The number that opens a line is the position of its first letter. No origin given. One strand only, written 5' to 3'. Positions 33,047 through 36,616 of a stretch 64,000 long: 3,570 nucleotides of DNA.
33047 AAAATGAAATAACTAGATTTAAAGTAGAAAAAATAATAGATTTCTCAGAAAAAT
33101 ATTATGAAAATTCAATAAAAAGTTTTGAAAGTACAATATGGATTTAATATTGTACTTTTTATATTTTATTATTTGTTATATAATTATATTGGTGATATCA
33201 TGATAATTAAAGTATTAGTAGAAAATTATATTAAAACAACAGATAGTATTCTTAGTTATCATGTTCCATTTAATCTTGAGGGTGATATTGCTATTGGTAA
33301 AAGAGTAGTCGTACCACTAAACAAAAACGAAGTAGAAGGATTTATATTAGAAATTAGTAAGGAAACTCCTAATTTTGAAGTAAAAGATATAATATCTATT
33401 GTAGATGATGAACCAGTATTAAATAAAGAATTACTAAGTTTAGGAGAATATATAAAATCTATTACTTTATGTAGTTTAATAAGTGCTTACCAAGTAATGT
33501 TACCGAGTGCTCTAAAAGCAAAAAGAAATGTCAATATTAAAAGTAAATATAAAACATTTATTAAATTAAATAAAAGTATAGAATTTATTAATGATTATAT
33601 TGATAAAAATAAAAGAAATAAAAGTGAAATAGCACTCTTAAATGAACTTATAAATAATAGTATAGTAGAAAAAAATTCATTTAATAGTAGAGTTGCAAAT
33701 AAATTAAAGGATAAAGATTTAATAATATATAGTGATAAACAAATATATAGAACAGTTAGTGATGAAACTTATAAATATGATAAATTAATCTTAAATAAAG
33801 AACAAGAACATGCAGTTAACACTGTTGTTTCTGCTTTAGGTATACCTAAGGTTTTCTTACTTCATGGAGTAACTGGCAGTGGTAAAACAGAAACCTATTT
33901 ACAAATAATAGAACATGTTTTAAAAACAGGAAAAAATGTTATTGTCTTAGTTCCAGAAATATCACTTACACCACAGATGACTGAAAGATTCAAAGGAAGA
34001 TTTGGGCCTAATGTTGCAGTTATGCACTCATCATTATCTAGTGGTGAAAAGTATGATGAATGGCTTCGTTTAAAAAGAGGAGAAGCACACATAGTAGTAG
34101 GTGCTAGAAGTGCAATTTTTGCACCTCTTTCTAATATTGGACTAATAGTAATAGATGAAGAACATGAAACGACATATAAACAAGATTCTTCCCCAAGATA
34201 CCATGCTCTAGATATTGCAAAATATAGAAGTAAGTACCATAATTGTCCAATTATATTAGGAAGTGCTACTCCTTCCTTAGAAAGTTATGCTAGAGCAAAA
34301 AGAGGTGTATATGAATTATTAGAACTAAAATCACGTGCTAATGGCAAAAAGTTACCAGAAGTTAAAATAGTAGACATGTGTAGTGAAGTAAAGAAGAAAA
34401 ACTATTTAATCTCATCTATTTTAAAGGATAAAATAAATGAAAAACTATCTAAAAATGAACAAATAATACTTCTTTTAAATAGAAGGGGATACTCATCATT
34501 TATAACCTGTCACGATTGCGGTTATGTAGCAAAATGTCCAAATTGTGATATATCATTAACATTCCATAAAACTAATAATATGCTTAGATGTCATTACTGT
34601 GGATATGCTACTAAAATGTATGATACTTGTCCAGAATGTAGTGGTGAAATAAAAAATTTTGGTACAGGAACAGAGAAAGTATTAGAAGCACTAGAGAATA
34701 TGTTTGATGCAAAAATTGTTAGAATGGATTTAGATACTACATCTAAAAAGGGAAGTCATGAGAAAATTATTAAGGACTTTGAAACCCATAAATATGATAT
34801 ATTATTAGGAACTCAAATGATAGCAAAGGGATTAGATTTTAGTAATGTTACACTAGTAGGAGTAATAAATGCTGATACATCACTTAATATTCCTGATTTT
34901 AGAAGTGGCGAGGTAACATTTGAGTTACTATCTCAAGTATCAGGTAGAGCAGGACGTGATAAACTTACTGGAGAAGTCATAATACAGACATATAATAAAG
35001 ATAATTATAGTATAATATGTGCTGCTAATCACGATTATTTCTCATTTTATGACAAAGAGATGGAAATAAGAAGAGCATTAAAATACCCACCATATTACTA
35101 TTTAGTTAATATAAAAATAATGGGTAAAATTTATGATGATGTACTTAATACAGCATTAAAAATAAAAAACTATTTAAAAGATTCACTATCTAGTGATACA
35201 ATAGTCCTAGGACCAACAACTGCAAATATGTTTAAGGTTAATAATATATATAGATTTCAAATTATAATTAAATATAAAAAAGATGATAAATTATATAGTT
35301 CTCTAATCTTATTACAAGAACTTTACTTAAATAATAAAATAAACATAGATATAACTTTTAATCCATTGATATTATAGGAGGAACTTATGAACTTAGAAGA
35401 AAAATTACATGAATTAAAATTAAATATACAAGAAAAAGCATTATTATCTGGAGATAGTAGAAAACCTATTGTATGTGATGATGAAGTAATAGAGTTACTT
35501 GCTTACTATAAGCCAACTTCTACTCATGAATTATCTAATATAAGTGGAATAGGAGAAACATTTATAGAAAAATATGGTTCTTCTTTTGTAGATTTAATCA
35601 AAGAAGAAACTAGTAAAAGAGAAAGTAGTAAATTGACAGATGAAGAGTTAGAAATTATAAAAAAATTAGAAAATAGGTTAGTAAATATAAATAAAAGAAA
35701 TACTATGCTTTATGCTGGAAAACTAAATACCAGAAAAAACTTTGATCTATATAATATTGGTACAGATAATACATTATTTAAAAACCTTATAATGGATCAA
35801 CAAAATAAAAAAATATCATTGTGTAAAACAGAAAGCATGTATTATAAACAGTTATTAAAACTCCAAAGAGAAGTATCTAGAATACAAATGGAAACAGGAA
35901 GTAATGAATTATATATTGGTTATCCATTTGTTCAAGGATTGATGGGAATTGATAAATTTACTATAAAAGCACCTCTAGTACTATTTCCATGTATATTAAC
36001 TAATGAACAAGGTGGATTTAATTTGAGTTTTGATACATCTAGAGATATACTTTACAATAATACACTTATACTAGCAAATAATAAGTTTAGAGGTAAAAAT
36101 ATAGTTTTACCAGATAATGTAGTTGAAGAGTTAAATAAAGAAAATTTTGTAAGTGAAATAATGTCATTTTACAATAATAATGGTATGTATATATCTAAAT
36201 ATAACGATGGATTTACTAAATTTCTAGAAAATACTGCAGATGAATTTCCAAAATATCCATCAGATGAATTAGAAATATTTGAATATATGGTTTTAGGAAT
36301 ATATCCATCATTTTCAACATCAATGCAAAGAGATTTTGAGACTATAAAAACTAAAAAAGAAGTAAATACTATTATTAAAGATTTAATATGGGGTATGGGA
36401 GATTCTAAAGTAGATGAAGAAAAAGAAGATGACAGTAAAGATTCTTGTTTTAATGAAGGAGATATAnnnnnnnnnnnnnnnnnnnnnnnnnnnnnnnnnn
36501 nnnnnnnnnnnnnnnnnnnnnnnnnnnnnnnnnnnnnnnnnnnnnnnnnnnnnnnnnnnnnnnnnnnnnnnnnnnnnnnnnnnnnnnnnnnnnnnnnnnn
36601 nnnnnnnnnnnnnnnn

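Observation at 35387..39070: Hhe-like helicase-nuclease defence candidate directly downstream of priA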

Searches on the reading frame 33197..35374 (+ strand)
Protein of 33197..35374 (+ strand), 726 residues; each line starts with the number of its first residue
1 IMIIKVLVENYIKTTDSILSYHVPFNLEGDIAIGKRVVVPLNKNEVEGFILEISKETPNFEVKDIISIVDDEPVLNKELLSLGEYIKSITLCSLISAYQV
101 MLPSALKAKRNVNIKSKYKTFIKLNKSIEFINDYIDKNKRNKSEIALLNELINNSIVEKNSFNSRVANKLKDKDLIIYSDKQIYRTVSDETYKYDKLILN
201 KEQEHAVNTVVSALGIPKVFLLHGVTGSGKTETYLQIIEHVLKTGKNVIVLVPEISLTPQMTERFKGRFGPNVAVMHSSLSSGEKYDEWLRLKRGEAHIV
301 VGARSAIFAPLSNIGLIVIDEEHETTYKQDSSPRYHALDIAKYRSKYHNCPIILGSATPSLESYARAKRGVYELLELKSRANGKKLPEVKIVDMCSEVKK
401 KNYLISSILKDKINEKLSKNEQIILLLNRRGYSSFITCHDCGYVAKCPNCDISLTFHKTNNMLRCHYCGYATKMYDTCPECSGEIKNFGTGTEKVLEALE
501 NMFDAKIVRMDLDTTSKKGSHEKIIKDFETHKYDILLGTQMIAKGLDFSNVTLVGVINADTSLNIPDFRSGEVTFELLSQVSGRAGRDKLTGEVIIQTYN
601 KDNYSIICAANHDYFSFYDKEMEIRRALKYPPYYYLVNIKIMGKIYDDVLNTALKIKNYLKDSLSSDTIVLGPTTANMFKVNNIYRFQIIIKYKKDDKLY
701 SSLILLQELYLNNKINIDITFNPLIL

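Call 30: find_homologous_proteins(query=window:33197-35374:+, max_evalue=1e-50)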
Query window:33197-35374:+ (726 aa): 8000 proteins with E <= 1e-50 among 8000 candidates; the best 120 are listed.
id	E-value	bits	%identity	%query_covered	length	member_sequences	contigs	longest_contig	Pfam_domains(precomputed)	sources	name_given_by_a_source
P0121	0.0e+0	1581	98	100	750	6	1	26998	PF17764.7,PF00270.36,PF00271.38,PF18319.8,PF18074.7,PF04851.22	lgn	-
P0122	0.0e+0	1238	77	100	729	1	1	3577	PF17764.7,PF00270.36,PF00271.38,PF18319.8,PF18074.7,PF04851.22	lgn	-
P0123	0.0e+0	1231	77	100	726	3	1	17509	PF17764.7,PF00270.36,PF00271.38,PF18319.8,PF18074.7,PF04851.22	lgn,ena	-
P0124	0.0e+0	1159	72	100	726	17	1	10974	PF17764.7,PF00270.36,PF00271.38,PF18319.8,PF18074.7,PF04851.22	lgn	-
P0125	0.0e+0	1093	69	100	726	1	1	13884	PF17764.7,PF00270.36,PF00271.38,PF18319.8,PF18074.7,PF04851.22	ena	-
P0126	1.1e-264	898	57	100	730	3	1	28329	PF17764.7,PF00270.36,PF00271.38,PF18319.8,PF18074.7,PF04851.22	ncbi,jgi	jgi:primosomal protein N' (replication factor Y)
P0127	5.2e-262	889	58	99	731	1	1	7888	PF17764.7,PF00270.36,PF00271.38,PF18319.8,PF18074.7,PF04851.22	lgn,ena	-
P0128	1.1e-261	888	57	99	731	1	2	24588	PF17764.7,PF00270.36,PF00271.38,PF18319.8,PF18074.7,PF04851.22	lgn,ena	-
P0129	1.1e-261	888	58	99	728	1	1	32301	PF17764.7,PF00270.36,PF00271.38,PF18319.8,PF18074.7,PF04851.22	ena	-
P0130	1.3e-261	888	58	99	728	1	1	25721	PF17764.7,PF00270.36,PF00271.38,PF18319.8,PF18074.7,PF04851.22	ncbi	-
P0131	6.6e-261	886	57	99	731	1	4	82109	PF17764.7,PF00270.36,PF00271.38,PF18319.8,PF18074.7,PF04851.22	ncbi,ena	-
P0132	1.7e-260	884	57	99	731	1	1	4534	PF17764.7,PF00270.36,PF00271.38,PF18319.8,PF18074.7,PF04851.22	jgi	-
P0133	5.7e-260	883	57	99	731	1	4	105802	PF17764.7,PF00270.36,PF00271.38,PF18319.8,PF18074.7,PF04851.22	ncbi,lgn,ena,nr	ncbi:MAG: primosomal protein N' [Bacilli bacterium]|nr:primosomal protein N' [Bacilli bacterium]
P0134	1.0e-258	878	58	100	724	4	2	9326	PF17764.7,PF00270.36,PF00271.38,PF18319.8,PF18074.7,PF04851.22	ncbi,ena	-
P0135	1.5e-258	878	58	99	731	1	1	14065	PF17764.7,PF00270.36,PF00271.38,PF18319.8,PF18074.7,PF04851.22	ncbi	-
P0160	3.8e-254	863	56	100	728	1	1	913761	PF17764.7,PF00270.36,PF00271.38,PF18319.8,PF18074.7,PF04851.22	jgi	jgi:primosomal protein N' (replication factor Y) (superfamily II helicase)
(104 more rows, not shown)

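Call 31: find_encoding_contigs(protein=P0133, flank=8000, max_places=1)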
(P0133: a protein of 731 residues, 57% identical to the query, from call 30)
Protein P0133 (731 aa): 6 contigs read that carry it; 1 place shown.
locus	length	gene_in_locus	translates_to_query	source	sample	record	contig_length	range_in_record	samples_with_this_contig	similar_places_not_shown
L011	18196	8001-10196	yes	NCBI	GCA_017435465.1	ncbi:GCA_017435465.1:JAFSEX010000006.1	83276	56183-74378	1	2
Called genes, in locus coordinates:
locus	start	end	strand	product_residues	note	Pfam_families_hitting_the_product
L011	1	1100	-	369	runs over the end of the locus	PF25198:Spore_GerAC_N, PF05504:Spore_GerAC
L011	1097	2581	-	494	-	PF03323:GerA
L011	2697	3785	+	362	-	PF11258:DUF3048, PF17479:DUF3048_C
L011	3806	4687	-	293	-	PF00149:Metallophos, PF12850:Metallophos_2 (weak)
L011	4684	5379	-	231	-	PF02517:Rce1-like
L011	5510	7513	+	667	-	-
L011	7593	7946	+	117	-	-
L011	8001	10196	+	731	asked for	PF17764:PriA_3primeBD, PF00270:DEAD, PF04851:ResIII, PF18319:Zn_ribbon_PriA, PF00271:Helicase_C, PF18074:PriA_C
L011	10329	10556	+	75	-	PF13518:HTH_28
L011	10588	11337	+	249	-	PF02535:Zip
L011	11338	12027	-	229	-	-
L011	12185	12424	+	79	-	PF13443:HTH_26, PF01381:HTH_3 (weak)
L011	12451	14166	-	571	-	PF04542:Sigma70_r2 (weak)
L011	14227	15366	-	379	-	PF01467:CTP_transf_like (weak), PF05636:HIGH_NTase1, PF08218:Citrate_ly_lig (faint)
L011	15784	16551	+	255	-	PF15515:MvaI_BcnI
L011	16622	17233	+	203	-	PF00081:Sod_Fe_N, PF02777:Sod_Fe_C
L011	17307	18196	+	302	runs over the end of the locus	PF00056:Ldh_1_N, PF02866:Ldh_1_C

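Call 32: find_encoding_contigs(protein=P0160, flank=8000, max_places=1)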
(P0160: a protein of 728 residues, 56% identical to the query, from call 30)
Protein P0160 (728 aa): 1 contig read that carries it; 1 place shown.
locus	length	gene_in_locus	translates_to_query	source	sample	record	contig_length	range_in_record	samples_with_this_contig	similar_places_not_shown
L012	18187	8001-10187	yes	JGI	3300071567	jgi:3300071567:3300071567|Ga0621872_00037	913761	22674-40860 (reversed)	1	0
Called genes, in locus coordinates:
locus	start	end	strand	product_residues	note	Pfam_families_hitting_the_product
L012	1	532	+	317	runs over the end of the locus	PF01544:CorA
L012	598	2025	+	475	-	PF00919:UPF0004, PF04055:Radical_SAM, PF01938:TRAM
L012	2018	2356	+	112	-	PF06133:Com_YlbF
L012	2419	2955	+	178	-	PF10628:CotE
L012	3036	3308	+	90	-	PF00886:Ribosomal_S16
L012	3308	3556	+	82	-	PF13083:KH_KhpA-B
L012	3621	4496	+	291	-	PF07963:N_methyl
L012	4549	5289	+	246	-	PF01255:Prenyltransf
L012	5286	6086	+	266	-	PF01148:CTP_transf_1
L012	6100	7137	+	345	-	PF02163:Peptidase_M50, PF00595:PDZ (weak), PF13180:PDZ_2 (weak), PF17820:PDZ_6 (weak)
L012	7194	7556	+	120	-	-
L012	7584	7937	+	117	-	-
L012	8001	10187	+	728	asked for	PF17764:PriA_3primeBD, PF00270:DEAD, PF04851:ResIII, PF18319:Zn_ribbon_PriA, PF00271:Helicase_C, PF18074:PriA_C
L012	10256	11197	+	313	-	PF00551:Formyl_trans_N, PF02911:Formyl_trans_C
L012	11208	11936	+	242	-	-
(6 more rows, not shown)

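Call 33: find_encoding_contigs(protein=P0126, flank=8000, max_places=1)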
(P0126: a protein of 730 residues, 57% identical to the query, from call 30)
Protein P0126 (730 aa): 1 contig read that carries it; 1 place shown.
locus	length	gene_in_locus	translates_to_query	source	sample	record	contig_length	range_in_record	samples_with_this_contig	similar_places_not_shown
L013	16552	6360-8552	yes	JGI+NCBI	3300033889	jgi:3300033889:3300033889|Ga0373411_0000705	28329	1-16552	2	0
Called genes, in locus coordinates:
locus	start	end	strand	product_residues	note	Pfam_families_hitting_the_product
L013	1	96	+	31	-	?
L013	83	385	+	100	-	PF12647:RNHCP, PF21349:RUBY_RBDX (faint)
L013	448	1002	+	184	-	PF10628:CotE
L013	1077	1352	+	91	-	PF00886:Ribosomal_S16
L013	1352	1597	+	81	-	PF13083:KH_KhpA-B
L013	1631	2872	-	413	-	PF12698:ABC2_membrane_3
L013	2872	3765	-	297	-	PF00005:ABC_tran, PF13304:AAA_21, PF13732:DrrA1-3_C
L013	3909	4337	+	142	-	PF07963:N_methyl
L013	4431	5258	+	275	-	PF01148:CTP_transf_1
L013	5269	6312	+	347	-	PF02163:Peptidase_M50, PF00595:PDZ (weak), PF13180:PDZ_2, PF17820:PDZ_6 (weak)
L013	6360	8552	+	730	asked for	PF17764:PriA_3primeBD, PF00270:DEAD, PF04851:ResIII, PF18319:Zn_ribbon_PriA, PF00271:Helicase_C, PF18074:PriA_C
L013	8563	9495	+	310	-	PF00551:Formyl_trans_N, PF02911:Formyl_trans_C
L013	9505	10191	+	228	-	-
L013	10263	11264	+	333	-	PF21016:RlmN_N, PF04055:Radical_SAM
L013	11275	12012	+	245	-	PF00481:PP2C, PF13672:PP2C_2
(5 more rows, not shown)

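Call 54: find_encoding_contigs(protein=P0121, flank=10000, max_places=3)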
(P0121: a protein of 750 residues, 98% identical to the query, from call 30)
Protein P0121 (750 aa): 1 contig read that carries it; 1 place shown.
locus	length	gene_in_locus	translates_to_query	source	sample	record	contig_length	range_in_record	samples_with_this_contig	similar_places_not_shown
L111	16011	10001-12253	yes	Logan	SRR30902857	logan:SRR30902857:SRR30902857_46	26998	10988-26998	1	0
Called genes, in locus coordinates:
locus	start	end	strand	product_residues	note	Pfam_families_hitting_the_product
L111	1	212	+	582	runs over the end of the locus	PF01336:tRNA_anti-codon, PF00152:tRNA-synt_2, PF02938:GAD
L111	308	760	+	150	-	-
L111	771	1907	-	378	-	PF05636:HIGH_NTase1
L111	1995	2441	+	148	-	PF02620:YceD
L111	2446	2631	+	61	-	PF01783:Ribosomal_L32p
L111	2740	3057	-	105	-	PF07875:Coat_F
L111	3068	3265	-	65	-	-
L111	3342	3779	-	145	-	PF09685:MamF_MmsF (faint)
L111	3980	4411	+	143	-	PF02381:MraZ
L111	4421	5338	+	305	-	PF01795:Methyltransf_5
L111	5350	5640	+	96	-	PF04977:DivIC (weak)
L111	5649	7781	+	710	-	PF03717:PBP_dimer, PF00905:Transpeptidase, PF03793:PASTA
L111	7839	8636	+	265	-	PF01148:CTP_transf_1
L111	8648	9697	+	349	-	PF02163:Peptidase_M50, PF00595:PDZ (weak)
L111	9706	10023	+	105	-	-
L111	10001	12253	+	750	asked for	PF17764:PriA_3primeBD, PF00270:DEAD, PF04851:ResIII, PF18319:Zn_ribbon_PriA, PF00271:Helicase_C, PF18074:PriA_C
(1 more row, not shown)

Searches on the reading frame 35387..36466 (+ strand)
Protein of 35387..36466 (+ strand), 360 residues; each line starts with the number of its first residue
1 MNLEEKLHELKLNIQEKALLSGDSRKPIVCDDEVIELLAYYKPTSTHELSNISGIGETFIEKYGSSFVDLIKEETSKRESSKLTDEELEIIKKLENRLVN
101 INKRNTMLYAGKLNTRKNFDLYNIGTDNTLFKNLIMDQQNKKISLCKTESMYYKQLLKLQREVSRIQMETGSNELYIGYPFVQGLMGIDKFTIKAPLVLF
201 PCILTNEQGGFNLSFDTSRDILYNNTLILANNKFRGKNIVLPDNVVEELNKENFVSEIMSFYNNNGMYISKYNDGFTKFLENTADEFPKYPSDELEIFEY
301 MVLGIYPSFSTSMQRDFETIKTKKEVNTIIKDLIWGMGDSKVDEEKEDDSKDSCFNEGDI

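Call 65: predict_structure(alignment_id=A3)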
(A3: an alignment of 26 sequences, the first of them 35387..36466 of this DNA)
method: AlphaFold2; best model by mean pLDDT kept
length: 360 residues; sequences in the alignment: 26
mean_pLDDT: 81.4   pTM: 0.65
mean pLDDT of the five models: 81.4, 81.3, 80.6, 80.5, 78.0
residues with pLDDT >= 90: 93; 70-90: 219; 50-70: 27; < 50: 21
segments of 3 or more residues with pLDDT < 50: 339-357
pLDDT, mean of each block of 10 residues (from residue 1): 84 87 81 86 85 87 90 70 79 75 83 89 77 75 86 92 88 91 83 92 90 89 90 84 85 88 90 87 78 90 84 74 77 60 38 44
secondary structure, 60 per line:
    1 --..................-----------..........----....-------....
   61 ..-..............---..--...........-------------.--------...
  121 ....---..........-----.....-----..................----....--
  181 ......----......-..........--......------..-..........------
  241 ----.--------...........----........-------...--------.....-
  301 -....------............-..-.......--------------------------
elements in order: H3-20 H32-41 H46-49 H57-62 H64-77 H85-95 E118-120 H121-124 H128-137 E143-147 H153-170 E175-178 E181-186 E191-196 E198-207 E210-215 H225-234 H254-264 E269-276 E295-299 E302-305 H312-323 H328-334

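Call 69: fold_search(model_id=the predicted structure, library=pdb)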
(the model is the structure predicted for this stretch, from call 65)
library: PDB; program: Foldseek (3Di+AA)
matches with E <= 10: 213; with E <= 0.001: 0
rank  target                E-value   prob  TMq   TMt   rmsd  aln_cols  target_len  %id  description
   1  2rhf                  2.5e-02  1.00  0.17  0.76   2.6        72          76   33  D. radiodurans RecQ HRDC domain 3 (released 2008-04-22)
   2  1wud_A                3.6e-02  1.00  0.19  0.85   1.8        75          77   23  E. coli RecQ HRDC domain (released 2005-08-09)
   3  1wud_B                1.2e-01  1.00  0.19  0.86   1.1        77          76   23  E. coli RecQ HRDC domain (released 2005-08-09)
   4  3e0j_B                1.6e-01  0.07  0.08  0.17  20.0       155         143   11  X-ray structure of the complex of regulatory subunits of human DNA polymerase delta (released 2008-12-16)
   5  8c5s_A                2.1e-01  0.04  0.07  0.04  27.3       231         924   15  Cryo-EM structure of yeast mitochondrial RNA polymerase transcription initiation complex with 7-mer RNA, pppGpGpUpApAp (released 2023-08-30)
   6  1d8b_MODEL_1_A        2.2e-01  0.98  0.17  0.62   3.6        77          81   17  NMR STRUCTURE OF THE HRDC DOMAIN FROM SACCHAROMYCES CEREVISIAE RECQ HELICASE (released 2000-01-10)
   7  2kv2_MODEL_1_A        3.0e-01  0.96  0.17  0.59   3.1        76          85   17  Solution Structure of the human BLM HRDC domain (released 2010-12-15)
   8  8atw_A                3.0e-01  0.03  0.07  0.04  27.5       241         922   13  Cryo-EM structure of yeast mitochondrial RNA polymerase transcription initiation complex with 6-mer RNA, pppGpGpApApAp (released 2023-08-30)
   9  6ymw_A                3.8e-01  0.02  0.07  0.04  27.8       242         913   15  Cryo-EM structure of yeast mitochondrial RNA polymerase transcription initiation complex (released 2020-12-09)
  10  1yt3                  4.1e-01  0.84  0.17  0.16  12.2        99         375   16  Crystal Structure of Escherichia coli RNase D, an exoribonuclease involved in structured RNA processing (released 2005-08-09)
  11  8atv_A                4.1e-01  0.03  0.08  0.04  28.2       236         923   14  Cryo-EM structure of yeast mitochondrial RNA polymerase transcription initiation complex with 5-mer RNA, pppGpGpApApA  (released 2023-08-30)
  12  8ap1_A                4.3e-01  0.02  0.07  0.04  27.2       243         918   14  Cryo-EM structure of yeast mitochondrial RNA polymerase transcription initiation complex with two GTP molecules poised (released 2023-08-23)
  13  7aud_A                5.4e-01  0.96  0.18  0.13   2.9        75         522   20  Structure of an engineered helicase domain construct for human Bloom syndrome protein (BLM) (released 2020-12-16)
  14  9ekb_C                5.8e-01  0.02  0.08  0.14  20.1       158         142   14  Cryo-EM structure of apo-form human DNA polymerase delta (released 2025-02-05)
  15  8q63_A                6.1e-01  0.02  0.08  0.04  27.4       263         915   12  Cryo-EM structure of IC8', a second state of yeast mitochondrial RNA polymerase transcription initiation complex with  (released 2023-08-30)
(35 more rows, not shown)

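Call 91: search_protein_representatives(protein=window:35387-36466:+)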
Query: 360 residues. Proteins with E-value up to 0.001 (for the whole library): 426; up to 1e-10: 164; up to 1e-30: 73. The best 150 are listed.
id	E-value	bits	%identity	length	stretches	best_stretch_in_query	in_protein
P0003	7.8e-171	584.4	75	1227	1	1-360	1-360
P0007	2.6e-81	290.1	48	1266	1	23-349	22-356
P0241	8.7e-76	271.9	40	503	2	2-342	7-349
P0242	3.8e-62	227.1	37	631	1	4-336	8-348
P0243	1.6e-61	225.0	43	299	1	6-291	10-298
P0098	6.6e-58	213.1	37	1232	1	9-344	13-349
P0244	2.8e-56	207.8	37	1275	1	2-349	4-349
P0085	7.0e-56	206.5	37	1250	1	24-338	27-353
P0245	2.8e-55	204.5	35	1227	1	13-354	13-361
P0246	5.7e-55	203.4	36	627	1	9-343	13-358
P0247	1.5e-54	202.1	38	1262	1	3-346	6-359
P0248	2.8e-54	201.2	38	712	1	21-338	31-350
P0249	1.6e-53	198.7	38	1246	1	5-339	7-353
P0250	3.5e-53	197.6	34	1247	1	7-337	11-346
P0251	2.5e-52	194.8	37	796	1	11-349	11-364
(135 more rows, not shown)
